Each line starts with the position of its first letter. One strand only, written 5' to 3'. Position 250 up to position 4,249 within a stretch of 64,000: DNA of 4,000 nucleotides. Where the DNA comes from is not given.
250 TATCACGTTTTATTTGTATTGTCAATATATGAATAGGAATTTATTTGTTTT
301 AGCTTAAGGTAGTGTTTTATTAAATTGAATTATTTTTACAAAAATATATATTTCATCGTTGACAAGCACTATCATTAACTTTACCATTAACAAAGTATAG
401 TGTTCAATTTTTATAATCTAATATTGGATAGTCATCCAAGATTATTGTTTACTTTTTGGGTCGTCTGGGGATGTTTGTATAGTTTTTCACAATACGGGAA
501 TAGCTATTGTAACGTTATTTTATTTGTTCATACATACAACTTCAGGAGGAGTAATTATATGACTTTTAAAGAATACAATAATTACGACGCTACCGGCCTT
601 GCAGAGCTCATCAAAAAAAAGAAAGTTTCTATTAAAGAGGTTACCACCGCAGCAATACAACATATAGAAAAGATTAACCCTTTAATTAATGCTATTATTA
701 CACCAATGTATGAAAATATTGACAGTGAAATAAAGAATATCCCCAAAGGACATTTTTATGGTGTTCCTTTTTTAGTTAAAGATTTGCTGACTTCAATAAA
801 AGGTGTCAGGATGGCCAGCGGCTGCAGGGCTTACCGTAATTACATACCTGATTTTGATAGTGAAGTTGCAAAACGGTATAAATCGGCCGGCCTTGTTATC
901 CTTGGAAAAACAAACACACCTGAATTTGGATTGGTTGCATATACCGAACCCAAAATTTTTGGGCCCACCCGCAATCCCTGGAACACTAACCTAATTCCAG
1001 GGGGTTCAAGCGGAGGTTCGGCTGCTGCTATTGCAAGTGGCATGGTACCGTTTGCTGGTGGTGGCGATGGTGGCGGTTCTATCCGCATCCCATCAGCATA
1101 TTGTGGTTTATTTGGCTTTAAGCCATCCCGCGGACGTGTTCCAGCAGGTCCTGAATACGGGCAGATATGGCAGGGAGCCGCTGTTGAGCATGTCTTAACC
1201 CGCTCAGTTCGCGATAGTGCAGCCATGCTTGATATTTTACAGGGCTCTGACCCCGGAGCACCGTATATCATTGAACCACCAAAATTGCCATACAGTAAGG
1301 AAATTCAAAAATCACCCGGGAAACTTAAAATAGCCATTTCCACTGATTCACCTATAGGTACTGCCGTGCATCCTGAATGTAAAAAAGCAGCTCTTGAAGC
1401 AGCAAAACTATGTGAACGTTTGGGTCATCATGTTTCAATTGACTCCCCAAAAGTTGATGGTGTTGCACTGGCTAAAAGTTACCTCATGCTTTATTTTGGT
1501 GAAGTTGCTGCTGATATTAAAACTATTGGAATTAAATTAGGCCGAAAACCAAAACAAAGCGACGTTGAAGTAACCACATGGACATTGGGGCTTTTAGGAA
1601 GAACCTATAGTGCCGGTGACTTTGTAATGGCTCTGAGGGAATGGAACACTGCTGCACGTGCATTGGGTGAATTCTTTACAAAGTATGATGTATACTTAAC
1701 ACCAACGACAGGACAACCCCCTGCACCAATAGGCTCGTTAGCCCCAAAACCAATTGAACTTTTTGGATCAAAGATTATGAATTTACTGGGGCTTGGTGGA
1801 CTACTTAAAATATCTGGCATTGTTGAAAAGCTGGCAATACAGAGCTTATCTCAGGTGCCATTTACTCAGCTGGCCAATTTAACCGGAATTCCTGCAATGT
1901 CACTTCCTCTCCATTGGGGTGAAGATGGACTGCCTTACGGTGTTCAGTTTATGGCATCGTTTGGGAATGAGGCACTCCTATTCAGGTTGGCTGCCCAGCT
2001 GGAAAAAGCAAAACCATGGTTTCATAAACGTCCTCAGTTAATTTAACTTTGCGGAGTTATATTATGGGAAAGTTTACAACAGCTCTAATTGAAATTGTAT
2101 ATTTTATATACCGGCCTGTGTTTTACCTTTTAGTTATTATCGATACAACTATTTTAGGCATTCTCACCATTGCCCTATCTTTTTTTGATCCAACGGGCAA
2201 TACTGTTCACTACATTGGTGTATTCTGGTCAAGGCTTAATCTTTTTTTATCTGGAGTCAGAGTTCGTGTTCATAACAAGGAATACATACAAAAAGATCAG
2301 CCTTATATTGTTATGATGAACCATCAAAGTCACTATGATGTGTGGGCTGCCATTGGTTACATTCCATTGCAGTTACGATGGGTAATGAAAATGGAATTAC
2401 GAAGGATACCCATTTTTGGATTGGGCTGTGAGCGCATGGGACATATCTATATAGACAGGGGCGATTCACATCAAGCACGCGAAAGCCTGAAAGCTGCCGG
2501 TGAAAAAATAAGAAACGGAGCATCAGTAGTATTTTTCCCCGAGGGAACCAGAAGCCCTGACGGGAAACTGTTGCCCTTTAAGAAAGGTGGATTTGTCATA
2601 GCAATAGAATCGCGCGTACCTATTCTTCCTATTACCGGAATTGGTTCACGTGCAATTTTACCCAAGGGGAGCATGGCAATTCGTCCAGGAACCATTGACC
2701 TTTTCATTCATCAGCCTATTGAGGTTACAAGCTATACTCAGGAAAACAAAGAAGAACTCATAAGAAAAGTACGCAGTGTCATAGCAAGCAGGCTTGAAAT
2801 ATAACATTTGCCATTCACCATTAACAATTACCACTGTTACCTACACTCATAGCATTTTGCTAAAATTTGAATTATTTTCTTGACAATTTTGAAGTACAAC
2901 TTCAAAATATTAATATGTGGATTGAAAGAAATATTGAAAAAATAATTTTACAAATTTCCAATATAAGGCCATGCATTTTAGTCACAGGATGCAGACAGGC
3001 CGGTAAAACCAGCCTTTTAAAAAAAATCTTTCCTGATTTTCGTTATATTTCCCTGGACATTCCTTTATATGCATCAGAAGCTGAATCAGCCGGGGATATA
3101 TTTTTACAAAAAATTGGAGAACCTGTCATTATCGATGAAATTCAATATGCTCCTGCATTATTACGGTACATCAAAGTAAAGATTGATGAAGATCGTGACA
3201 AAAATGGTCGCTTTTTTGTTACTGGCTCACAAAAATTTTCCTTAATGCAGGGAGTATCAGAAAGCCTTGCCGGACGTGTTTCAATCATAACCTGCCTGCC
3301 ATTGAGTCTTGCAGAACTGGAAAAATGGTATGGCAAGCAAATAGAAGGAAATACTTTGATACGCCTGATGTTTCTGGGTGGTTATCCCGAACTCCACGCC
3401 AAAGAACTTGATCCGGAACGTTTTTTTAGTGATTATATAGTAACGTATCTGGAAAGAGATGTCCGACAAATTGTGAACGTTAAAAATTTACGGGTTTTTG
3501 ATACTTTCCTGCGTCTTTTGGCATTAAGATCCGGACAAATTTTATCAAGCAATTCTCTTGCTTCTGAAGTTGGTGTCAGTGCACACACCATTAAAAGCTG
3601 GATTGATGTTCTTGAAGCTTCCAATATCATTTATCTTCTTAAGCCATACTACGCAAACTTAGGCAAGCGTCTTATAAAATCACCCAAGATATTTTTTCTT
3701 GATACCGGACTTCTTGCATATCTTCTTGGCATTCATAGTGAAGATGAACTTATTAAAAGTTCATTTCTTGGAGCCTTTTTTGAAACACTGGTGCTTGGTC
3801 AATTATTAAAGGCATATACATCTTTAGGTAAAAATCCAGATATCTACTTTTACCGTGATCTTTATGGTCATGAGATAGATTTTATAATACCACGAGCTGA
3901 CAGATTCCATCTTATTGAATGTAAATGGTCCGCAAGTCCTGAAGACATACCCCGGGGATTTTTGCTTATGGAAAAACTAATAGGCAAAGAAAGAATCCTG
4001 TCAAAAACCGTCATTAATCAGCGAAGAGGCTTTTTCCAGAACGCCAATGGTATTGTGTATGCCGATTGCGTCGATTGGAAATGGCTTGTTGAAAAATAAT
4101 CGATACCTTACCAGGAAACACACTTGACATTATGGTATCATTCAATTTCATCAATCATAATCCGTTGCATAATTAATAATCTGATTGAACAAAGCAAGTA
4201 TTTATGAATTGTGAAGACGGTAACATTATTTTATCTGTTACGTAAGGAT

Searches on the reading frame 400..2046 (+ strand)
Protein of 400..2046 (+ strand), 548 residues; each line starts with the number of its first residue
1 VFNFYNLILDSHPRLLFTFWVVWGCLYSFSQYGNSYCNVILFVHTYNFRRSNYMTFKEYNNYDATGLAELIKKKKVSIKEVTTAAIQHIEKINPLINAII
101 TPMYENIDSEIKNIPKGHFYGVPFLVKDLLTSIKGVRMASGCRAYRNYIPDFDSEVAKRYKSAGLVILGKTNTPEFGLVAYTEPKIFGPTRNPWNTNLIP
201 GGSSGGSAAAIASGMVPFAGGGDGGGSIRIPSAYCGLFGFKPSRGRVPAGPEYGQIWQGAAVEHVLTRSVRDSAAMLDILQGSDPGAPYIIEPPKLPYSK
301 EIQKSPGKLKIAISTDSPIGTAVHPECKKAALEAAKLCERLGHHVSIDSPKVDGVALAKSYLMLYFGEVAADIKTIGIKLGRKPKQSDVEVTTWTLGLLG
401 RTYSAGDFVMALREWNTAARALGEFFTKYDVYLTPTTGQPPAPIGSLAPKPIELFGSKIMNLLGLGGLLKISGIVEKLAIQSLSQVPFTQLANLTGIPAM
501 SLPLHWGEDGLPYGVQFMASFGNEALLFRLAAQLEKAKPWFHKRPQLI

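Call 33: search_protein_families(library=pfam, proteins=[window:400-2046:+], max_evalue=0.00001)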
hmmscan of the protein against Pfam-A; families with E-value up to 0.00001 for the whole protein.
window:400-2046:+ (548 aa): 1 family
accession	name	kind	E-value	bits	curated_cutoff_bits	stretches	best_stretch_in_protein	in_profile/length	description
PF01425.27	Amidase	-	1.7e-95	321.1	27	1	80-527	1-444/445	Amidase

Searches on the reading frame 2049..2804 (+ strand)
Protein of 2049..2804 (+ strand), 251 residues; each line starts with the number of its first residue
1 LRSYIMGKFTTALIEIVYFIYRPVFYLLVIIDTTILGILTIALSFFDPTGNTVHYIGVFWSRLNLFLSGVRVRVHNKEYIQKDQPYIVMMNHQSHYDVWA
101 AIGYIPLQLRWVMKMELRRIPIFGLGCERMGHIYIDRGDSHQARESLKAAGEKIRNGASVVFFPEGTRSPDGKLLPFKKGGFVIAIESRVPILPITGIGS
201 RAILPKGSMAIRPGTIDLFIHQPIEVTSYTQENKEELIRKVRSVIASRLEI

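Call 33: search_protein_families(library=pfam, proteins=[window:2049-2804:+], max_evalue=0.00001)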
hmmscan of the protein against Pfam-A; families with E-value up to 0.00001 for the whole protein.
window:2049-2804:+ (251 aa): 1 family
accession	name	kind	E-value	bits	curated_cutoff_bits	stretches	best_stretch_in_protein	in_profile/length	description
PF01553.26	Acyltransferase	-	4.4e-33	114.3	23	1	71-196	1-130/132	Acyltransferase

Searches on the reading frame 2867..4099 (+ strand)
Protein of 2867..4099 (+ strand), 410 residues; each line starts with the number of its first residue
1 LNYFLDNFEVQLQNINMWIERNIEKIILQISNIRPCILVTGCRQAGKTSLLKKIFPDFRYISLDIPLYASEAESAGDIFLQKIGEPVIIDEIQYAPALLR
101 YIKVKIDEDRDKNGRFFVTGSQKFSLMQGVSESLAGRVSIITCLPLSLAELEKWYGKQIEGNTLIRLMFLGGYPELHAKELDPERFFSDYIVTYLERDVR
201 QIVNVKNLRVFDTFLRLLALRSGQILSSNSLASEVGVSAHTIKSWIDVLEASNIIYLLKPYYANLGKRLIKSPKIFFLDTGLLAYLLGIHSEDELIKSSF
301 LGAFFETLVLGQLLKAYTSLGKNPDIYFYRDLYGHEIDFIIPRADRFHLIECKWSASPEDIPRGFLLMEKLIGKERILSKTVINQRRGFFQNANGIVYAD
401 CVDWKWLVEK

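Call 33: search_protein_families(library=pfam, proteins=[window:2867-4099:+], max_evalue=0.00001)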
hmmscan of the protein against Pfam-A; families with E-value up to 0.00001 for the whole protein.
window:2867-4099:+ (410 aa): 2 families
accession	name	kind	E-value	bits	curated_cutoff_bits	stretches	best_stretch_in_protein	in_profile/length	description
PF13635.12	DUF4143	-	6e-47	159.8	28.1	1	196-355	1-160/160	Domain of unknown function (DUF4143)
PF13173.12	AAA_14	-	1.4e-24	86.9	27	1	35-151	3-128/129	AAA domain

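Call 51: search_protein_families(library=ncbifam, proteins=[window:2867-4099:+], max_evalue=0.00001)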
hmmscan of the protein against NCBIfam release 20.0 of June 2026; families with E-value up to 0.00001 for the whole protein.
window:2867-4099:+ (410 aa): 0 families
